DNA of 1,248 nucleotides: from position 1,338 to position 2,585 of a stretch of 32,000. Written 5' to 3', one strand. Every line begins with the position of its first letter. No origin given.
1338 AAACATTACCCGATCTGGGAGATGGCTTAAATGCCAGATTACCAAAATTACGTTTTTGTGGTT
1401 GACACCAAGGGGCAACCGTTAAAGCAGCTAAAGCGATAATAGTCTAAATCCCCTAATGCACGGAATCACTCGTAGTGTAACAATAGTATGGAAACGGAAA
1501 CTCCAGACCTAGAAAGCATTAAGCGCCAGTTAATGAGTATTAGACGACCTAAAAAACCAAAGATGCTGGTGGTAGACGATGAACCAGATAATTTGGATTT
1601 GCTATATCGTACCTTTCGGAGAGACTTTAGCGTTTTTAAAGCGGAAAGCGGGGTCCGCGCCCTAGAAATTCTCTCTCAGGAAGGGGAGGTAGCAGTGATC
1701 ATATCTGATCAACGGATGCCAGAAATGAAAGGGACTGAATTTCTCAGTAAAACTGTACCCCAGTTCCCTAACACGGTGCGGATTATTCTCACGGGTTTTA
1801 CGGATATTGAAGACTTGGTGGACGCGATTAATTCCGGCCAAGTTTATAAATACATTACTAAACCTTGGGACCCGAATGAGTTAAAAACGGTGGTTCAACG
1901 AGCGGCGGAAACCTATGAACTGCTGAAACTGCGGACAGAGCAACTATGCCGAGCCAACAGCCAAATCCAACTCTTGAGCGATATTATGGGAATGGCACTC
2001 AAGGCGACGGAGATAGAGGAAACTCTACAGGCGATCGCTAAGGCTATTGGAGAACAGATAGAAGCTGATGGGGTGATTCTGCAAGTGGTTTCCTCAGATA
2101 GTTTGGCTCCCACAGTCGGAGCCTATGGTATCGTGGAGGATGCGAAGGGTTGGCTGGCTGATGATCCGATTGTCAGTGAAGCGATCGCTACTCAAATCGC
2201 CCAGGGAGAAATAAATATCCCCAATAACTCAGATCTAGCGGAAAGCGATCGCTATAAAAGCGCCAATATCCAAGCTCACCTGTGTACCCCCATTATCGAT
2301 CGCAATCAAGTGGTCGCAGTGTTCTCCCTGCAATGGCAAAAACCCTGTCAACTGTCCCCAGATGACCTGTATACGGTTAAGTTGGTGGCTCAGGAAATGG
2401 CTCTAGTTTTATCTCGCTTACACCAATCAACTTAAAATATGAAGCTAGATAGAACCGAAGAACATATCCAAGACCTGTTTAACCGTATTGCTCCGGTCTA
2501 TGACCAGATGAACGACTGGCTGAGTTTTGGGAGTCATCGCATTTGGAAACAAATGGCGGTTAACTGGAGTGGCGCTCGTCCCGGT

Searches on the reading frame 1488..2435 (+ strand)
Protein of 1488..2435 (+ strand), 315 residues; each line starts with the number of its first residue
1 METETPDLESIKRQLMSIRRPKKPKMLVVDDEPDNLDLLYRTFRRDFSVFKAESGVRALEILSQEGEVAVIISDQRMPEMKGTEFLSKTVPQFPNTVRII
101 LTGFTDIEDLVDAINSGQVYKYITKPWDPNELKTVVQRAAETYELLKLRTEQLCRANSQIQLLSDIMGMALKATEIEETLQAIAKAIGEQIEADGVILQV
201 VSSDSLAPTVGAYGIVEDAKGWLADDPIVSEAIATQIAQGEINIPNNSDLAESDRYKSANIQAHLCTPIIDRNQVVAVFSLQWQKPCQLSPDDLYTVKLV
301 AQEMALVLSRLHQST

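Call 57: search_protein_families(library=pfam, proteins=[window:1488-2435:+])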
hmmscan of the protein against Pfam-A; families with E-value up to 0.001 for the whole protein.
window:1488-2435:+ (315 aa): 4 families
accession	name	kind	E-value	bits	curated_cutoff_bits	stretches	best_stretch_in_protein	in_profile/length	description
PF00072.30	Response_reg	-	6.6e-20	71.8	30.2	1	27-136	2-110/111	Response regulator receiver domain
PF01590.32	GAF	-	1.3e-10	42.4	22.4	1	176-307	2-132/133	GAF domain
PF13185.12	GAF_2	-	1.5e-09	38.6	28.6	1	174-308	2-135/136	GAF domain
PF13492.12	GAF_3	-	0.00035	21.4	27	1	175-309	1-128/129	GAF domain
